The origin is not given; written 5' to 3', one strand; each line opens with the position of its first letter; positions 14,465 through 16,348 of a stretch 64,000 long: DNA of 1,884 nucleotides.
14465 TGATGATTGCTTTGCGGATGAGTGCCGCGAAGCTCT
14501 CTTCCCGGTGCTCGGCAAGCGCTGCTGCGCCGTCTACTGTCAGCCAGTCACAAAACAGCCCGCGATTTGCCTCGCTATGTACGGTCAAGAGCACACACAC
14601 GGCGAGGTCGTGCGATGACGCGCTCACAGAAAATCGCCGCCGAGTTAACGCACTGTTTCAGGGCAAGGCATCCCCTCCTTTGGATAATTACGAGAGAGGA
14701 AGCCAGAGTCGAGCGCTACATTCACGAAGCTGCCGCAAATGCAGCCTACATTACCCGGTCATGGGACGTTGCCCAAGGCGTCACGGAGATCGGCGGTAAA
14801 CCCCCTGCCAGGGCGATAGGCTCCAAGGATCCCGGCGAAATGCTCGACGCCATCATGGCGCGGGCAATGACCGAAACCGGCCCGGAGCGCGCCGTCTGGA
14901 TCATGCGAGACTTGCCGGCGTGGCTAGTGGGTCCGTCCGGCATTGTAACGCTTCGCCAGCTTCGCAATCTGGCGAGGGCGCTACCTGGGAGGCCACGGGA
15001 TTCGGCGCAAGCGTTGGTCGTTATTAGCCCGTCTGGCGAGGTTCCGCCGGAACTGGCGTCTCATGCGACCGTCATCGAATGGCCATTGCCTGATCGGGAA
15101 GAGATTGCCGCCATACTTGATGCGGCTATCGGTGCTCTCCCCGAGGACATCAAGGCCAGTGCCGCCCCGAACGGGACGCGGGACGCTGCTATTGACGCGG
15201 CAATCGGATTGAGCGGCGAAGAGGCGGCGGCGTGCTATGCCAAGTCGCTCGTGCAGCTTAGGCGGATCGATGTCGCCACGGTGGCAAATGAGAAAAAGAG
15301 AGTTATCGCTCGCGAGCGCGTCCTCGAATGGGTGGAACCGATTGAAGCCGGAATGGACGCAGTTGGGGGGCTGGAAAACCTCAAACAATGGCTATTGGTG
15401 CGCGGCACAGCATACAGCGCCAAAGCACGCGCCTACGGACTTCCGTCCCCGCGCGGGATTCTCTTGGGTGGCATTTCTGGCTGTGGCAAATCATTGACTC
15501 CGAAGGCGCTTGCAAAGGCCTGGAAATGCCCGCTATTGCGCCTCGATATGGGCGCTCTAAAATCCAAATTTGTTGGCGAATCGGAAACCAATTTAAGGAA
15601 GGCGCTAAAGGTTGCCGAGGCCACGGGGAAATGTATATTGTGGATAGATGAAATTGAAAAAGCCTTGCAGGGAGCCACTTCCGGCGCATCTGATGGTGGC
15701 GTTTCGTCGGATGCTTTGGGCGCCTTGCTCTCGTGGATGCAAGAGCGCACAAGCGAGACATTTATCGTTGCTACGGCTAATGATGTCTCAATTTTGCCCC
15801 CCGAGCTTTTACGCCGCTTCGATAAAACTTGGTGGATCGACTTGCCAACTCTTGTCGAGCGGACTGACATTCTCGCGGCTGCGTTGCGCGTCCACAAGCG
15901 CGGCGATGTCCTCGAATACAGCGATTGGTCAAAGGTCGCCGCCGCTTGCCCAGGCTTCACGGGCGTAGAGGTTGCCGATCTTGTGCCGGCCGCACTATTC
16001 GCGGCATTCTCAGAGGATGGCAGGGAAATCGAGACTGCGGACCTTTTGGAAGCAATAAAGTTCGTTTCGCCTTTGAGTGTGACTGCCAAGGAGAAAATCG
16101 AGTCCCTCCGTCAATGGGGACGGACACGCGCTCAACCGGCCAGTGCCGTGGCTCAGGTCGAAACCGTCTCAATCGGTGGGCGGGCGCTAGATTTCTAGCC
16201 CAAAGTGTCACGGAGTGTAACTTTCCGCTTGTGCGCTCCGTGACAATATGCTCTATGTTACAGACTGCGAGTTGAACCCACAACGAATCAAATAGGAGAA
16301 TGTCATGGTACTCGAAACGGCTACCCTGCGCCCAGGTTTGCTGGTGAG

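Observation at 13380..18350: Conserved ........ translation-initiation leader on four genes of one block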

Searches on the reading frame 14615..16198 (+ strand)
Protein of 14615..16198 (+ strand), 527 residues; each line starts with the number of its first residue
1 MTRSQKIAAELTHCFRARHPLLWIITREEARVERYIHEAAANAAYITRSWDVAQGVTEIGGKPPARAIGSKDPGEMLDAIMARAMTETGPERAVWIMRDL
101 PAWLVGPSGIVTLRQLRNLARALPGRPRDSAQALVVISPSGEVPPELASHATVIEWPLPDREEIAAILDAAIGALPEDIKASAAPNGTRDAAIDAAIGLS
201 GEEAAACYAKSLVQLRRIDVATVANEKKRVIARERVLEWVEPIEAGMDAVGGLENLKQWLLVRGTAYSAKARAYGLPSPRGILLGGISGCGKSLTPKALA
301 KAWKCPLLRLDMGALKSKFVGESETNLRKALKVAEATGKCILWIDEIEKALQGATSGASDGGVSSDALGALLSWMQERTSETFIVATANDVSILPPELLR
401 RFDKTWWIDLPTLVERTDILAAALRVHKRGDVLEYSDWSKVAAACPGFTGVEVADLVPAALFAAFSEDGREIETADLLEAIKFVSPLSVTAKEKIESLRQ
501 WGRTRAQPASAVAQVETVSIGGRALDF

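Call 9: search_protein_families(library=pfam, proteins=[window:14615-16198:+], max_evalue=0.01)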
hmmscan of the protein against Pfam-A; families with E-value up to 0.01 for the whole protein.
window:14615-16198:+ (527 aa): 3 families
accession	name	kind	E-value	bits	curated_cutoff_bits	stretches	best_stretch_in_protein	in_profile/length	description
PF00004.35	AAA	-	8.3e-26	91.4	21.2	1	282-409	1-130/131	ATPase family associated with various cellular activities (AAA)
PF07724.20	AAA_2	-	0.00039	20.9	27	1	282-353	6-90/166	AAA domain (Cdc48 subfamily)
PF17862.7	AAA_lid_3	-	0.0097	15.9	27.2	0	437-478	3-44/45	AAA+ lid domain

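Call 10: search_protein_families(library=phrogs, proteins=[window:14615-16198:+], max_evalue=0.01)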
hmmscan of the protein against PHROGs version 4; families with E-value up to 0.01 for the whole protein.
window:14615-16198:+ (527 aa): 9 families
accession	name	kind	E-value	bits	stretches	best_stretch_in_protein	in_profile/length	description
phrog_8638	-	unknown function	4.8e-159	531.6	1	2-514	16-543/568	-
phrog_10401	-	other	6e-42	145.2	1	238-457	420-637/667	ATPase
phrog_3757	-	unknown function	2.2e-30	107.3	1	264-484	111-327/367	-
phrog_30773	-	unknown function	7.1e-20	71.9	1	277-481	194-401/666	-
phrog_9172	-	unknown function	5.4e-08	33.1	1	280-412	108-246/509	-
phrog_4871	-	other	0.00014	21.4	1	305-377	249-319/764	ATP-dependent protease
phrog_10440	-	unknown function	0.00043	19.9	1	274-473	227-414/483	-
phrog_4339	-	unknown function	0.00054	20.2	0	280-315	52-87/552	-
phrog_168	-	DNA, RNA and nucleotide metabolism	0.007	17.1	0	282-411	45-157/314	clamp loader of DNA polymerase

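Call 11: search_dna_similar(query=window:14615-16198:+, collection=phages, mode=protein, max_rows=30)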
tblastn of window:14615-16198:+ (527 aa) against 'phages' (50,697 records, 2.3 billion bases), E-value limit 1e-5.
Records with a match: 125; places in all: 129; records where one place covers at least 80% of the query: 39.
Best place of each record, by identity: <60% 125.
By first word of the organism name: Mycobacterium 34; Vibrio 32; Pseudomonas 24; Rhizobium 6; Rhodobacter 5; Listeria 5; Stenotrophomonas 4; Acidianus 2; Staphylococcus 2; Salmonella 2; and 8 more.
By host as written in the record: Mycobacterium smegmatis mc2 155 18; - 12; Pseudomonas aeruginosa 9; Mycobacterium smegmatis mc2155 6; Rhodobacter capsulatus YW1 5; Pseudomonas aeruginosa PAO1 5; Listeria monocytogenes 5; Vibrio parahaemolyticus 5; and 42 more.
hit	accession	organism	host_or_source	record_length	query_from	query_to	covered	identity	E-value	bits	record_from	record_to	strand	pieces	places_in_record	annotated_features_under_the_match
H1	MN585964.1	Mycobacterium phage Blessica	soil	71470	2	510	97%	46.7%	1e-119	393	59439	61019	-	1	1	97: AAA-ATPase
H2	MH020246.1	Mycobacterium phage SchoolBus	Mycobacterium smegmatis mc2 155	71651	2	510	97%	46.7%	1e-119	393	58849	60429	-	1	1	95: AAA-ATPase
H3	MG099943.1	Mycobacterium phage Familton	Mycobacterium smegmatis mc2 155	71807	2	510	97%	46.7%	1e-119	393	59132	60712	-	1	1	AAA-ATPase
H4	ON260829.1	Mycobacterium phage Idergollasper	Mycobacterium smegmatis mc#155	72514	2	510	97%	46.7%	1e-119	393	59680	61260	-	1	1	98: AAA-ATPase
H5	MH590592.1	Mycobacterium phage Ryadel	Mycobacterium smegmatis mc2 155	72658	2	510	97%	46.7%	1e-119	393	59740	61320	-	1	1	99: AAA-ATPase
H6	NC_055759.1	Mycobacterium phage Ryadel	Mycobacterium smegmatis mc2 155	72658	2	510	97%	46.7%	1e-119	393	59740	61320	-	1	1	99: AAA-ATPase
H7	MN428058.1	Mycobacterium phage Krili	Mycobacterium smegmatis mc2155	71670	2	510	97%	46.5%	2e-119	393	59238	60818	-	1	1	98: AAA-ATPase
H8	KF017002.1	Mycobacterium phage Catdawg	Mycobacterium smegmatis mc2 155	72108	2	510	97%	46.5%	2e-119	392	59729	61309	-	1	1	97: AAA-ATPase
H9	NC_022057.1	Mycobacterium phage Catdawg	Mycobacterium smegmatis mc2 155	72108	2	510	97%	46.5%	2e-119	392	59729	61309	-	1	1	97: AAA ATPase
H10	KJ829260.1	Mycobacterium phage YungJamal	Mycobacterium smegmatis mc2 155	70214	2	510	97%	46.3%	2e-119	392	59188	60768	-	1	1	97: AAA-ATPase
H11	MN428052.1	Mycobacterium phage Smooch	Mycobacterium smegmatis mc2155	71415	2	510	97%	46.3%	3e-119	392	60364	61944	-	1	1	98: AAA-ATPase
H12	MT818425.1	Mycobacterium phage NiebruSaylor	Mycobacterium smegmatis mc#155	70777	2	510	97%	46.3%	3e-119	392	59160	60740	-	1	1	98: AAA-ATPase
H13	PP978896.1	Mycobacterium phage Schuy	Mycobacterium smegmatis mc2 155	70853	2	510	97%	46.3%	3e-119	392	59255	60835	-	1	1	99: AAA-ATPase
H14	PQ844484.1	Mycobacterium phage Vagabond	Mycobacterium smegmatis mc2 155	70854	2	510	97%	46.3%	3e-119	392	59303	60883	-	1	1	98: AAA-ATPase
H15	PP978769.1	Mycobacterium phage FoulBall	Mycobacterium smegmatis mc2 155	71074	2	510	97%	46.3%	3e-119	392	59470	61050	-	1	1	98: AAA-ATPase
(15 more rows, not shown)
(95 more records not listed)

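Call 12: find_related_loci(query=window:14615-16198:+, collection=viral_contigs, flank=6000)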
Query window:14615-16198:+ (527 aa) in viral_contigs; peptide patterns used: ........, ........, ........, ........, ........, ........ (x = any residue, [..] = any of these).
10 stretches matched a pattern, but none encodes a relative of the query by tblastn (E <= 1e-3).
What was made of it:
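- Tried and rejected: ATPase relatives in IMG/VR: none (call 12).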

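Call 13: find_encoding_contigs(protein=window:14615-16198:+, flank=10000, max_places=10)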
Protein window:14615-16198:+ (527 aa): 2 contigs read that carry it; 2 places shown.
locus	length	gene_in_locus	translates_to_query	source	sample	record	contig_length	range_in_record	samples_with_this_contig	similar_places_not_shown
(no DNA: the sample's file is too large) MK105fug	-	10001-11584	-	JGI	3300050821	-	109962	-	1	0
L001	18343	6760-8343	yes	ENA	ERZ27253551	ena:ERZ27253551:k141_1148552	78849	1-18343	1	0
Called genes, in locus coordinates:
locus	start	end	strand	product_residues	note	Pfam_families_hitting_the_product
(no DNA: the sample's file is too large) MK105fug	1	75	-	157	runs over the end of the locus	-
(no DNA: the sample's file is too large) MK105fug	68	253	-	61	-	-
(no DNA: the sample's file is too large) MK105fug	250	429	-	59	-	-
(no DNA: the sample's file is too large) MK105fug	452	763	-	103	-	PF00313:CSD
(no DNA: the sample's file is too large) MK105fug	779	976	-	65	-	-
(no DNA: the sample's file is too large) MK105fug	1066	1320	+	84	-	-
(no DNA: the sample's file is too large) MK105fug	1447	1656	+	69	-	-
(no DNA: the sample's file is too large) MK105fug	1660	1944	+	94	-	-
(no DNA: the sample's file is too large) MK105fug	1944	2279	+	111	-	-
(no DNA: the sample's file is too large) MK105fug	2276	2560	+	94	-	-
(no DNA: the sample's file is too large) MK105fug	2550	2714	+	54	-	-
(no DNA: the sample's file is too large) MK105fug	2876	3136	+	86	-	-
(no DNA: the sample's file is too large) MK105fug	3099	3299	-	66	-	-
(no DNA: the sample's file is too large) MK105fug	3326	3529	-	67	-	-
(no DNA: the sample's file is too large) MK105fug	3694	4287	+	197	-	-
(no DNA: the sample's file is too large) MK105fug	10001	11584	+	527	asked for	PF00004:AAA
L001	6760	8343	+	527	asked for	PF00004:AAA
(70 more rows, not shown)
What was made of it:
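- Checked: Public gene calls on the identical contigs start two of these genes further upstream, at 13204 and 17738 (call 13).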

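Call 15: find_homologous_proteins(query=window:14615-16198:+, max_evalue=1e-30)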
Query window:14615-16198:+ (527 aa): 7726 proteins with E <= 1e-30 among 8000 candidates; the best 120 are listed.
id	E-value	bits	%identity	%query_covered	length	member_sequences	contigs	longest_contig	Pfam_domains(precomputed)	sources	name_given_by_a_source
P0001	0.0e+0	1151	100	100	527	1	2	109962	PF00004.36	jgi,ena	jgi:ATP-dependent 26S proteasome regulatory subunit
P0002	6.1e-255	865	76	100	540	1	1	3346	PF00004.36,PF17862.8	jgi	jgi:hypothetical protein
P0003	2.6e-220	751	68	97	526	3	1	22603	PF00004.36,PF17862.8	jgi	jgi:hypothetical protein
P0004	3.6e-220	750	67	100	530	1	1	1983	PF00004.36,PF17862.8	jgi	jgi:hypothetical protein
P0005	3.7e-220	750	67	98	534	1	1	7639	PF00004.36,PF17862.8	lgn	-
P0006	4.3e-220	750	67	99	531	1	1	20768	PF00004.36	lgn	-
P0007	1.2e-218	745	68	97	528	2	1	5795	PF00004.36,PF17862.8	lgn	-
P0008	5.4e-218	743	67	100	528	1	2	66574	PF00004.36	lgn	-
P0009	7.0e-218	743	67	97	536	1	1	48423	PF00004.36,PF17862.8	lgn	-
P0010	8.3e-218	742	66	100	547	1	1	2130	PF00004.36,PF17862.8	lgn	-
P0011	1.6e-216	738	65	100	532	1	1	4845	PF00004.36,PF17862.8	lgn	-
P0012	2.6e-215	734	66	96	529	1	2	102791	PF00004.36,PF17862.8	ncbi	-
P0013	3.0e-215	734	67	95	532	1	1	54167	PF00004.36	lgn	-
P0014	4.1e-215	733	67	100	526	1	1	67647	PF00004.36,PF17862.8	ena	-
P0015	1.1e-214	732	66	100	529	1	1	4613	PF00004.36,PF17862.8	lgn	-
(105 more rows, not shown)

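Call 17: find_encoding_contigs(protein=P0002, flank=10000, max_places=3)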
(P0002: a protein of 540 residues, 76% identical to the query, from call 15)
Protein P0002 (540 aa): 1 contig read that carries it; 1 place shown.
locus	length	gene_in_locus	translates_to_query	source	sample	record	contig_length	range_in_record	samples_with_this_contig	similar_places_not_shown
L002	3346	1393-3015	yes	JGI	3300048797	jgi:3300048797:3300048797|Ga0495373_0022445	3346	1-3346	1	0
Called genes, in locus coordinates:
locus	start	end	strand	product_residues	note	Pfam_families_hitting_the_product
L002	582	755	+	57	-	-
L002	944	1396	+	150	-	-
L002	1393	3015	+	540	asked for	PF00004:AAA, PF17862:AAA_lid_3 (faint)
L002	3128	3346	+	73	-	?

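Call 18: find_encoding_contigs(protein=P0003, flank=10000, max_places=3)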
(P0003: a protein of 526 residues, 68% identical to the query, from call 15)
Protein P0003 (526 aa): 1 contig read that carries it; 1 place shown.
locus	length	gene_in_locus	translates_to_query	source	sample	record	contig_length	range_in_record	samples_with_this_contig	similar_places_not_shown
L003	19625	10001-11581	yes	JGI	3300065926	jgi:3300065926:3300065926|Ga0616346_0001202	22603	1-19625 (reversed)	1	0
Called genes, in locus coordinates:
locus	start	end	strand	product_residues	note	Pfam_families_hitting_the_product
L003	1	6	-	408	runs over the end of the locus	PF13489:Methyltransf_23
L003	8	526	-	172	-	PF13489:Methyltransf_23 (weak)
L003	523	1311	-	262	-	PF01075:Glyco_transf_9 (weak)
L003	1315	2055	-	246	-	-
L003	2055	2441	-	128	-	-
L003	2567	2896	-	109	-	-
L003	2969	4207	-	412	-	PF05065:Phage_capsid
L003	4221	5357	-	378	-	PF25145:NfeD1b_N, PF01343:Peptidase_S49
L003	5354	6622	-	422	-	PF04860:Phage_portal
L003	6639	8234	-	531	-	PF03354:TerL_ATPase, PF20441:TerL_nuclease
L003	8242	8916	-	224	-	PF05119:Terminase_4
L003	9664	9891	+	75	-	-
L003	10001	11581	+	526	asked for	PF00004:AAA, PF17862:AAA_lid_3 (weak)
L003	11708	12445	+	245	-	-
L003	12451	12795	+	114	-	-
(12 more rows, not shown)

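Call 39: find_encoding_contigs(protein=P0012, flank=10000, max_places=2)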
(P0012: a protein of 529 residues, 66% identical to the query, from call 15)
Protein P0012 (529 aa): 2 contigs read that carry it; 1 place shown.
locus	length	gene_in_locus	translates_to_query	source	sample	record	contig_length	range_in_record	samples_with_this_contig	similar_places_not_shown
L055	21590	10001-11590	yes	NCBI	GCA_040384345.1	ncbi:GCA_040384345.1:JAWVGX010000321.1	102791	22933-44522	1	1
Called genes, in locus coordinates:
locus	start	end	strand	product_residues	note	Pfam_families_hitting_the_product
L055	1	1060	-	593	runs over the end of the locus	-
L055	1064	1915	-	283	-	-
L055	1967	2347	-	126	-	PF24875:DUF7736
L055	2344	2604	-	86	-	-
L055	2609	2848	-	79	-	-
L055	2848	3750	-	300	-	-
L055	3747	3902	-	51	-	-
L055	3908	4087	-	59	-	-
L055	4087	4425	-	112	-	-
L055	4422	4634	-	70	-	-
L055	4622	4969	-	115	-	-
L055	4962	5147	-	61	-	-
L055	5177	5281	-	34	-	-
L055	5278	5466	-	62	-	-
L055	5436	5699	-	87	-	-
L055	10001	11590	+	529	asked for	PF00004:AAA, PF17862:AAA_lid_3 (weak)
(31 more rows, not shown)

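Call 40: find_encoding_contigs(protein=P0008, flank=10000, max_places=2)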
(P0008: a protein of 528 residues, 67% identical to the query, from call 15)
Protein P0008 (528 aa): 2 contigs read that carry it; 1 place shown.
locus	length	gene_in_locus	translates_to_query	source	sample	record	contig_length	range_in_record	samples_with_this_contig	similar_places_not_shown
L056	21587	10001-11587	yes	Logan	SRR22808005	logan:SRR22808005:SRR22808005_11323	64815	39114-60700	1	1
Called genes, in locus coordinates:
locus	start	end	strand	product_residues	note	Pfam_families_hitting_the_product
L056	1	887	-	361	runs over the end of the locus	PF02350:Epimerase_2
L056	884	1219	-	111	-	-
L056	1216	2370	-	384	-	PF01041:DegT_DnrJ_EryC1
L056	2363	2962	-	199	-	PF02348:CTP_transf_3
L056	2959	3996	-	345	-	PF01041:DegT_DnrJ_EryC1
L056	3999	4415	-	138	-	-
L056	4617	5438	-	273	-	PF03102:NeuB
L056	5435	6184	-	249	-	PF05711:TylF (faint)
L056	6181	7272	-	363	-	PF13480:Acetyltransf_6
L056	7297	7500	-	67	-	-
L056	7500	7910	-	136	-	PF19663:DUF6166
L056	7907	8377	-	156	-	-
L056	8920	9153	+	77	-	-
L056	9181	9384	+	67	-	-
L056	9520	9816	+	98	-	-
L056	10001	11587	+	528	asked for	PF00004:AAA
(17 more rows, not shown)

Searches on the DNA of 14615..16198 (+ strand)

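Call 65: search_rna_families(sources=[L003, L056, L051, L002], threshold=evalue, max_evalue=0.1)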
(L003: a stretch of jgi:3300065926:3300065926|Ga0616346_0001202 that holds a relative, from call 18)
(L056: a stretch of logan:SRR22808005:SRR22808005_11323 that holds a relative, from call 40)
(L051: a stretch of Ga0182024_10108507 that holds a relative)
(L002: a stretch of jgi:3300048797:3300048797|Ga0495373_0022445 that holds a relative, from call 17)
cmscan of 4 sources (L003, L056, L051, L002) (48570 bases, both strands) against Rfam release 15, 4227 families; matches with E-value up to 0.1: 3.
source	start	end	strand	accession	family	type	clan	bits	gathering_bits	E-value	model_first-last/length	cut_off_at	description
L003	2919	2941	-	RF01330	CRISPR-DR16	Gene; CRISPR;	-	25.8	35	0.08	6-28/37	no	CRISPR RNA direct repeat element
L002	701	749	+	RF01696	Chlorobi-1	Gene; sRNA;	-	23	50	0.046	1-67/67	no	Chlorobi-1 RNA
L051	2459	2520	+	RF01145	sR14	Gene; snRNA; snoRNA; CD-box;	-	22.2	38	0.08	1-54/54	no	Small nucleolar RNA sR14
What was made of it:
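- Tried and rejected: Nothing meaningful in L002, L003, L051 or L056 (call 65).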
